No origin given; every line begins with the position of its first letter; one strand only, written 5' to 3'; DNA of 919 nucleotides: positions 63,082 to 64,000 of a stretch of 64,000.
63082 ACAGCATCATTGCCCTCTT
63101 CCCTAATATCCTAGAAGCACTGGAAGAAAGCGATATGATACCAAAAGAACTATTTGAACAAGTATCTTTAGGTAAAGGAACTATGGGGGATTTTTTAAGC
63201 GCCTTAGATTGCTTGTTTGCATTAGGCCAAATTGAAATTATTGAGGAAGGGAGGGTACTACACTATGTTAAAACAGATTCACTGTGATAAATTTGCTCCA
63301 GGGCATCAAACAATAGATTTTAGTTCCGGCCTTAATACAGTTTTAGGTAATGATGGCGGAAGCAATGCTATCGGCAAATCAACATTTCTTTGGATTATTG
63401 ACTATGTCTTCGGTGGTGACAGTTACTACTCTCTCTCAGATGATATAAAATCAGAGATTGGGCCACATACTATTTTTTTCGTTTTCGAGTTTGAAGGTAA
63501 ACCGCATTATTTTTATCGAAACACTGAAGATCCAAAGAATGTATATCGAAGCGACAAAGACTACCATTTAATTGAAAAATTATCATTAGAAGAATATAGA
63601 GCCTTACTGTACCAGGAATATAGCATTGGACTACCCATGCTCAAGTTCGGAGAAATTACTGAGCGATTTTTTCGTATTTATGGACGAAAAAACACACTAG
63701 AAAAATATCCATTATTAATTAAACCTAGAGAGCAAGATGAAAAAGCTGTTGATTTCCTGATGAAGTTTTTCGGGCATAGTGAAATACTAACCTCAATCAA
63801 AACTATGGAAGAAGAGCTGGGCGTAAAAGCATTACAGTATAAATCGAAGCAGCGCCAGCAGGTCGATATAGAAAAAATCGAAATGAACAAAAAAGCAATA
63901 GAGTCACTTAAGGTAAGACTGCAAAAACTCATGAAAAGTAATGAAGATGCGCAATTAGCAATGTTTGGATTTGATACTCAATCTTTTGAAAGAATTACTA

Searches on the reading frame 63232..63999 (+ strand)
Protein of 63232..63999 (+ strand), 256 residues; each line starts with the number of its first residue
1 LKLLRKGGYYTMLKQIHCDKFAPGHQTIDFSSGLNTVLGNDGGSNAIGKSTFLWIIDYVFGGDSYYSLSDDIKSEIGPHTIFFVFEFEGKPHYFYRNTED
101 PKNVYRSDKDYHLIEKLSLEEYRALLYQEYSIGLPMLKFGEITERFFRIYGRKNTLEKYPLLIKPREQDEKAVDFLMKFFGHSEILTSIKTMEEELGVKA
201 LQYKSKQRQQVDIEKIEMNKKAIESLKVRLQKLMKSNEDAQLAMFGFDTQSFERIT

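Call 56: search_protein_families(library=pfam, proteins=[window:63232-63999:+], max_evalue=0.01)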
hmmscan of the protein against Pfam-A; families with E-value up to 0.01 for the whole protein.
window:63232-63999:+ (256 aa): 2 families
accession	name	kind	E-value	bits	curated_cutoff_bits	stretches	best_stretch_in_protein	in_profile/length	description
PF13476.12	AAA_23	-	8.3e-09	36.8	27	1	24-235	11-198/201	AAA domain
PF13175.12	AAA_15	-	0.00026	21.2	32.1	1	27-238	18-191/374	AAA ATPase domain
